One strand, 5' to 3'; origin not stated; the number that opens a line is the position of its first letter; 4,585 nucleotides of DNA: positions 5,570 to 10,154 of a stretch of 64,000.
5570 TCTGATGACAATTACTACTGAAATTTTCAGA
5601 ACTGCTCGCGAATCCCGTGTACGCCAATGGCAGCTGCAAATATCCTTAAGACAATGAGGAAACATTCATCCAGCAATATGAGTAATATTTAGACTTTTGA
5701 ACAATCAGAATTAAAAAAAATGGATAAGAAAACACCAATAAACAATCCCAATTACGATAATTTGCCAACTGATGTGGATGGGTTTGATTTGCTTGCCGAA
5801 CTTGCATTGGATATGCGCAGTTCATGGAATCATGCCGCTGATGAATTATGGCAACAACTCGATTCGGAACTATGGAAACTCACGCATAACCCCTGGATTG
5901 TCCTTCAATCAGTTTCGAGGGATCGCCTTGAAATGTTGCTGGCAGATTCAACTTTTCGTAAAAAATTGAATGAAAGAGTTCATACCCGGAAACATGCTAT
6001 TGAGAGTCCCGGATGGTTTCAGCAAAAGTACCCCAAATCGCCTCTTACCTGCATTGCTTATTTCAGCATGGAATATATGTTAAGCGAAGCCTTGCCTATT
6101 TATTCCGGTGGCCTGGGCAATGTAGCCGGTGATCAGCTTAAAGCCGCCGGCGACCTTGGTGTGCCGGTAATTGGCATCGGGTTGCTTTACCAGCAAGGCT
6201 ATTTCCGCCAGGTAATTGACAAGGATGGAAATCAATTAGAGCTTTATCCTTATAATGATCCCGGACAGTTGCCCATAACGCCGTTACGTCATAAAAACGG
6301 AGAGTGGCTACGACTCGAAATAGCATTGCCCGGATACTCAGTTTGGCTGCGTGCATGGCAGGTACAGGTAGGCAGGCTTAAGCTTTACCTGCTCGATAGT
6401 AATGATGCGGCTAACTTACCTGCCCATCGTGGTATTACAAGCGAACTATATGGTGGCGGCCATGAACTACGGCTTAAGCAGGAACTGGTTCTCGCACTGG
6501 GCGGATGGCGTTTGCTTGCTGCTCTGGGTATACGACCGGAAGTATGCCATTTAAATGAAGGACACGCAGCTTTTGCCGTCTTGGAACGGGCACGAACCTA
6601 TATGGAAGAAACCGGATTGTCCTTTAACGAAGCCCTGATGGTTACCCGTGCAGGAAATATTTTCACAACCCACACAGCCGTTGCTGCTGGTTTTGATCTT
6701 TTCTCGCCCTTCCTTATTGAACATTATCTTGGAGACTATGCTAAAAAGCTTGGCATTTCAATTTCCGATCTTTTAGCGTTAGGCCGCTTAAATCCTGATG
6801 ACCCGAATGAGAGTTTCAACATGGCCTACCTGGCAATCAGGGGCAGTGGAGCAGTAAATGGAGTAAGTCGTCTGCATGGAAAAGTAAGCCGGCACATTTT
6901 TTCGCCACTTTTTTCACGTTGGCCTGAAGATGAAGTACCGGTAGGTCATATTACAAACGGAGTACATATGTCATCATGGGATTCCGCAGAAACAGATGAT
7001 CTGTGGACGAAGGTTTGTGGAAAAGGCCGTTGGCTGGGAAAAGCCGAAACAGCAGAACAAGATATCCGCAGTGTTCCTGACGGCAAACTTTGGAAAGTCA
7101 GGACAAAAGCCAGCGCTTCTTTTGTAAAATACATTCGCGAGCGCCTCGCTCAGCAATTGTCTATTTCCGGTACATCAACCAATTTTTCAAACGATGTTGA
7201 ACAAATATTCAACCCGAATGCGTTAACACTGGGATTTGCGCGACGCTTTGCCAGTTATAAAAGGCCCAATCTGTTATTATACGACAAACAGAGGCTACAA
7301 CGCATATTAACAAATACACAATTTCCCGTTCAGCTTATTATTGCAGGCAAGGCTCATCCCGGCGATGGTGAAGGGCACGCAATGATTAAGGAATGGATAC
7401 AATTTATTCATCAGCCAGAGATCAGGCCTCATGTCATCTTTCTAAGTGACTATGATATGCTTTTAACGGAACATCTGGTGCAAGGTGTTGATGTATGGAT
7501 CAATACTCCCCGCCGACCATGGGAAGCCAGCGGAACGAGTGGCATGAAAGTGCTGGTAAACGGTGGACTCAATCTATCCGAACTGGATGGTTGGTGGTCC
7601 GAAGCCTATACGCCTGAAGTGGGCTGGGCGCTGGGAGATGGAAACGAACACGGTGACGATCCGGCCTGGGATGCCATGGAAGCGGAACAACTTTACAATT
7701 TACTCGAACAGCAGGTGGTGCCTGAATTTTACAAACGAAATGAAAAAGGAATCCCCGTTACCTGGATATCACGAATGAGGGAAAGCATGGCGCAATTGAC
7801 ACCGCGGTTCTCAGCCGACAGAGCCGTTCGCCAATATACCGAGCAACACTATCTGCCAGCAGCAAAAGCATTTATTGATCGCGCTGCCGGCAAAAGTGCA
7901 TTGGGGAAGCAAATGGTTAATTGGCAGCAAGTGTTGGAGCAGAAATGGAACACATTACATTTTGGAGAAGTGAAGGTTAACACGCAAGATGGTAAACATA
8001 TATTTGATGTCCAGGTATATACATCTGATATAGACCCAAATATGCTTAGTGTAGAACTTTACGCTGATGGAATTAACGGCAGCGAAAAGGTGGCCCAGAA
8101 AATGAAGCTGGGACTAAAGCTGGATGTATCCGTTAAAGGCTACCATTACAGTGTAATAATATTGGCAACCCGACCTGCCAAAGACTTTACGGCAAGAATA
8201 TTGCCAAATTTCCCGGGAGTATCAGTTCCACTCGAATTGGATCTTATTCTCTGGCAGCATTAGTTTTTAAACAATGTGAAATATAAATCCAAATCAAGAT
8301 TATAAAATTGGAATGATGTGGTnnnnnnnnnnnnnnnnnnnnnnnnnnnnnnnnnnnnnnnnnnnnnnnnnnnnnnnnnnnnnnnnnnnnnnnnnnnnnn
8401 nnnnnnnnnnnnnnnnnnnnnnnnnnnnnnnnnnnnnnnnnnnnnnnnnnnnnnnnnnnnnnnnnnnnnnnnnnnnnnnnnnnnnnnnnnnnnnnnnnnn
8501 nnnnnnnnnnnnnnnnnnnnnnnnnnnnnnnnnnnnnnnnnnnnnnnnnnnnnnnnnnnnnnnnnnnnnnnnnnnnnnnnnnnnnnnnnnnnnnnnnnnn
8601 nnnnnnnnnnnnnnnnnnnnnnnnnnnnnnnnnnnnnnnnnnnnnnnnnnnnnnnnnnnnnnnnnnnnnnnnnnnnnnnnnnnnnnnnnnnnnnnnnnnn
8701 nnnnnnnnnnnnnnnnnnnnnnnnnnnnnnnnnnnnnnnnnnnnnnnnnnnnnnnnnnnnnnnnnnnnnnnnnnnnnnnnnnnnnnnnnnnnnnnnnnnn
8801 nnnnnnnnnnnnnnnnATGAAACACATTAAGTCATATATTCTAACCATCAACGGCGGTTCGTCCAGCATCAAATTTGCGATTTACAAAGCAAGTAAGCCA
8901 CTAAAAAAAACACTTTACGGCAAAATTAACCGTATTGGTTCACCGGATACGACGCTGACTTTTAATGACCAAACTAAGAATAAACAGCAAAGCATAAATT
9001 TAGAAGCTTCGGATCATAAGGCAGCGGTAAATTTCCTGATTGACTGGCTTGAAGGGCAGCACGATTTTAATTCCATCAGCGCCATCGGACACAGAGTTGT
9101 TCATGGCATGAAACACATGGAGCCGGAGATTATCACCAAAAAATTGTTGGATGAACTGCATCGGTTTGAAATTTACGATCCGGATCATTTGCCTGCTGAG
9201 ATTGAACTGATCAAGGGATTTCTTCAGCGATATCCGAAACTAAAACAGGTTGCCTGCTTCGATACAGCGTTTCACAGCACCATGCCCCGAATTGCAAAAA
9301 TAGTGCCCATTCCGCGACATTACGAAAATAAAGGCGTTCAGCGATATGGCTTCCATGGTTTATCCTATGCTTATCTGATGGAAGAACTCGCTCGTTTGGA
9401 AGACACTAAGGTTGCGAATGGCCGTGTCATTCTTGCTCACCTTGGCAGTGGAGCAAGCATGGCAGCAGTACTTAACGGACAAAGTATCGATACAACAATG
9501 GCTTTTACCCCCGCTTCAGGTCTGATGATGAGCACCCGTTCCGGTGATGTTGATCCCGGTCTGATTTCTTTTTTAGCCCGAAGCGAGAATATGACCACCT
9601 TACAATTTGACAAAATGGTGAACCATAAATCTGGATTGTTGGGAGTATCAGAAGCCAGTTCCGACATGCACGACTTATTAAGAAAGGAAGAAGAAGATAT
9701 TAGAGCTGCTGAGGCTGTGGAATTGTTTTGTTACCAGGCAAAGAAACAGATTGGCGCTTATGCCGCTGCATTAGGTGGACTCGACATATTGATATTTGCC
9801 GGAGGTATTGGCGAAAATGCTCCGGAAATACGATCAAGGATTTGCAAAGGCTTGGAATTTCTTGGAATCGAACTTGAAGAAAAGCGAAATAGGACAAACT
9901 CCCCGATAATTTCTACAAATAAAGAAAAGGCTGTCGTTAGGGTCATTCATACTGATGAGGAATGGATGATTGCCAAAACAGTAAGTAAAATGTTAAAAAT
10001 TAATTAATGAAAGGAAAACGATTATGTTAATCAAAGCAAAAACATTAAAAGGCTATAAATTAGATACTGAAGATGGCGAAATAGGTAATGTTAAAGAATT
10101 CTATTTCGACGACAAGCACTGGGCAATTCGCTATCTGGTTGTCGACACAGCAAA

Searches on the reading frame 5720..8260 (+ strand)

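Call 48: search_protein_families(library=pfam, proteins=[window:5720-8260:+], max_evalue=0.00001)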
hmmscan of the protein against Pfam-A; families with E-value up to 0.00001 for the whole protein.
window:5720-8260:+ (847 aa): 2 families
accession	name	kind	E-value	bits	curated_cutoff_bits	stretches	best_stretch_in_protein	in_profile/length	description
PF00343.26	Phosphorylase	-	1.3e-31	110.1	27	1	275-624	219-579/713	Carbohydrate phosphorylase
PF11897.13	DUF3417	-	9.3e-26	90.9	25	1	24-125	7-109/109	Protein of unknown function (DUF3417)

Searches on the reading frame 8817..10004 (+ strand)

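Call 48: search_protein_families(library=pfam, proteins=[window:8817-10004:+], max_evalue=0.00001)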
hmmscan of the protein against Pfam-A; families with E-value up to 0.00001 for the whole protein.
window:8817-10004:+ (396 aa): 1 family
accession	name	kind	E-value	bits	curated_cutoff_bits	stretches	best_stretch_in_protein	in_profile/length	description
PF00871.23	Acetate_kinase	-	1.9e-114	382.9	22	1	8-387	2-392/392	Acetokinase family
